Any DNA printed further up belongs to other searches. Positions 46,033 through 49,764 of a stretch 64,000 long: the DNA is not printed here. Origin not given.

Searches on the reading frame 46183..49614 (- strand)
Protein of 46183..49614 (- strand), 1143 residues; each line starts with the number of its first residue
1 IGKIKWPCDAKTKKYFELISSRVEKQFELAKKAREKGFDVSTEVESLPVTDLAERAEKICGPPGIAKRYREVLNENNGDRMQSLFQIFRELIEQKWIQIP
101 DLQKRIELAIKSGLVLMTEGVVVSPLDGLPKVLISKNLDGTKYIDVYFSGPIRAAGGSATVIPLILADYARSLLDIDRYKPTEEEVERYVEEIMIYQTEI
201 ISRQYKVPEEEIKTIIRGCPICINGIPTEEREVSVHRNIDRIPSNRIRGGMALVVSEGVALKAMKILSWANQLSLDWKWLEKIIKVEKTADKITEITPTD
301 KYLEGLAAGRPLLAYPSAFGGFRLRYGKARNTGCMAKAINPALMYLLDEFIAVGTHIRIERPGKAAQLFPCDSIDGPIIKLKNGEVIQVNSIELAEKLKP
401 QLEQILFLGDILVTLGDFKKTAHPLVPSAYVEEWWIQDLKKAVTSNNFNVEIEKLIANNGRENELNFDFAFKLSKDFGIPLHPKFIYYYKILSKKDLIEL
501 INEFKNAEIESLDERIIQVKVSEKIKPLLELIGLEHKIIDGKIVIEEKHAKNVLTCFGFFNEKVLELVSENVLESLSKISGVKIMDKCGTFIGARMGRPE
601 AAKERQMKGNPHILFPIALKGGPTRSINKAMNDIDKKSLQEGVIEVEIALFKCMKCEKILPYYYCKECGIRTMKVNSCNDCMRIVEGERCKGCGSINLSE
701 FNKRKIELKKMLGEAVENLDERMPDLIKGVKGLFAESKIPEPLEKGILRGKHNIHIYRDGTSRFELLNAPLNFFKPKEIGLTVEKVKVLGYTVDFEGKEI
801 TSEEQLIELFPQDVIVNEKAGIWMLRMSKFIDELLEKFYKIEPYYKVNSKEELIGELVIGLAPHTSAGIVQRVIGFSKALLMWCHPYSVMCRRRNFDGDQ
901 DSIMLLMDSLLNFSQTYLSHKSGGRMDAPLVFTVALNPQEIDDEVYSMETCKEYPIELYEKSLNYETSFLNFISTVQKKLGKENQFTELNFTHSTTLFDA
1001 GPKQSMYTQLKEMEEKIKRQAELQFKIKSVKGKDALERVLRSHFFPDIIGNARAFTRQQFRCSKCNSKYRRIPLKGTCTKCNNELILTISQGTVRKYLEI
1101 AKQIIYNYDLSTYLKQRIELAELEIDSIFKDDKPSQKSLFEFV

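Call 31: search_protein_families(library=pfam, proteins=[window:46183-49614:-], max_evalue=0.00001)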
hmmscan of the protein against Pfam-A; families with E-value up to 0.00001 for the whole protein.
window:46183-49614:- (1143 aa): 3 families
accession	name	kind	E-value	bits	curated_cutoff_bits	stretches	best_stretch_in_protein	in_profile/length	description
PF24844.1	PolC_DP2_central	-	3.2e-118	395.3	24.3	1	293-683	5-368/372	DNA polymerase II large subunit DP2, central domain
PF24846.1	PolC_DP2_cat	-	1.4e-115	385.8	24.3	1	722-1016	3-299/299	DNA polymerase II large subunit DP2, catalytic domain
PF03833.19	PolC_DP2_N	-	1e-89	300.7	24.3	1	14-285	1-270/271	DNA polymerase II large subunit DP2, N-terminal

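Call 40: list_cluster_members(proteins=[window:46183-49614:-, window:6084-7295:+, window:28538-29254:+, window:35826-37052:+, P0011, P0012, P0013, P0014, P0015, P0016])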
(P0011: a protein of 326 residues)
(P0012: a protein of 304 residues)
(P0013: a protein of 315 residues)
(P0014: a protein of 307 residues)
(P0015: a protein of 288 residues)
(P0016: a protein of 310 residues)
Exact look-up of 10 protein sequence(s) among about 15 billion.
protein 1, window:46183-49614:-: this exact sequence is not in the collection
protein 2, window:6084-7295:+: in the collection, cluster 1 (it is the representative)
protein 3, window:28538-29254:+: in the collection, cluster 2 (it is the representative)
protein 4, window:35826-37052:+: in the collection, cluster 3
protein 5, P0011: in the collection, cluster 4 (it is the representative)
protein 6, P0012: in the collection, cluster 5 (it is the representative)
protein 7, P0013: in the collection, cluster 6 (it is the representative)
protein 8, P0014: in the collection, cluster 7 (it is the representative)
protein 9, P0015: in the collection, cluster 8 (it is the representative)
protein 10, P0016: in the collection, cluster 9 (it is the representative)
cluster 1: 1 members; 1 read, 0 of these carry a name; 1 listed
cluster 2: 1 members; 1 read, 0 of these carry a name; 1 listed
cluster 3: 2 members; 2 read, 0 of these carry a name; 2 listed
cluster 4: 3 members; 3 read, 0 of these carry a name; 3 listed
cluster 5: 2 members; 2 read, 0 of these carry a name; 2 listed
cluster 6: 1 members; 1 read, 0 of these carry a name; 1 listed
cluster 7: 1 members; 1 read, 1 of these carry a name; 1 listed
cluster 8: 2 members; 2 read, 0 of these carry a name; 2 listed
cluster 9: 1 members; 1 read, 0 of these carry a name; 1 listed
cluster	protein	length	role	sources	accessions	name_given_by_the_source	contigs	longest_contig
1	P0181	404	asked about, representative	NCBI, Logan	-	-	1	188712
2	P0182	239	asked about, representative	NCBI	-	-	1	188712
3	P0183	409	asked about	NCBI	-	-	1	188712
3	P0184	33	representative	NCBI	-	-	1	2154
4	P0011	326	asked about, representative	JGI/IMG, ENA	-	-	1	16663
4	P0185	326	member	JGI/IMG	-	-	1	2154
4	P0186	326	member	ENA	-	-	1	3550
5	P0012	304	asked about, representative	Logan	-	-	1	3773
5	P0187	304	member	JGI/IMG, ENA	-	-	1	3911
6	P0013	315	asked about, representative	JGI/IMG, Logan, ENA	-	-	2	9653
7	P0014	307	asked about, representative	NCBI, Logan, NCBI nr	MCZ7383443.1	MAG: hypothetical protein O8C63_01705 [Candidatus Methanoperedens sp.] | hypothetical protein [Candidatus Methanoperedens sp.]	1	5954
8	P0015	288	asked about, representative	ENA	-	-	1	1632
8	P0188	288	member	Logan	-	-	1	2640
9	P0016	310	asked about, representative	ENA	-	-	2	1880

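Call 41: find_homologous_proteins(query=window:46183-49614:-, max_evalue=1e-50)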
Query window:46183-49614:- (1143 aa): 4658 proteins with E <= 1e-50 among 8000 candidates; the best 120 are listed.
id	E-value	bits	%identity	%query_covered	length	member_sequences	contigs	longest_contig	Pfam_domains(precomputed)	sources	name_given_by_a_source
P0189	0.0e+0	2581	100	100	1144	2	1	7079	PF03833.20,PF24844.2,PF24846.2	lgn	-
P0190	0.0e+0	1768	68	100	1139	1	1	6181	PF03833.20,PF24844.2,PF24846.2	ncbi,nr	ncbi:MAG: DNA polymerase II large subunit [Candidatus Diapherotrites archaeon]|nr:DNA polymerase II 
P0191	0.0e+0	1609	66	99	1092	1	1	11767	PF03833.20,PF24844.2,PF24846.2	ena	-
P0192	0.0e+0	1577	63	78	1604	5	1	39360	PF03833.20,PF24844.2,PF24846.2,PF14528.12,PF14890.12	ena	-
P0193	0.0e+0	1563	61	100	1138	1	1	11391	PF03833.20,PF24844.2,PF24846.2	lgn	-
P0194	0.0e+0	1548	61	99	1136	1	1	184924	PF03833.20,PF24844.2,PF24846.2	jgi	jgi:DNA polymerase II large subunit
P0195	0.0e+0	1534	60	99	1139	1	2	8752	PF03833.20,PF24844.2,PF24846.2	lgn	-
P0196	0.0e+0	1533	60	99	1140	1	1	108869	PF03833.20,PF24844.2,PF24846.2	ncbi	-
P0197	0.0e+0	1532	60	99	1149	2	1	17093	PF03833.20,PF24844.2,PF24846.2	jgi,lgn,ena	-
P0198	0.0e+0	1523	60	99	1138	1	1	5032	PF03833.20,PF24844.2,PF24846.2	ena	-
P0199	0.0e+0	1521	60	77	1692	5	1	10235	PF03833.20,PF24844.2,PF24846.2,PF14528.12,PF14890.12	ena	-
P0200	0.0e+0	1519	59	99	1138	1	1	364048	PF03833.20,PF24844.2,PF24846.2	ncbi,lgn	-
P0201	0.0e+0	1505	58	99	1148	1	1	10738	PF03833.20,PF24844.2,PF24846.2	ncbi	ncbi:MAG: DNA polymerase II large subunit [archaeon]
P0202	0.0e+0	1504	60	99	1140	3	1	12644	PF03833.20,PF24844.2,PF24846.2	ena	-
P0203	0.0e+0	1502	59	77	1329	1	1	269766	PF03833.20,PF24844.2,PF24846.2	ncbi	ncbi:MAG: DNA polymerase II large subunit [Candidatus Diapherotrites archaeon]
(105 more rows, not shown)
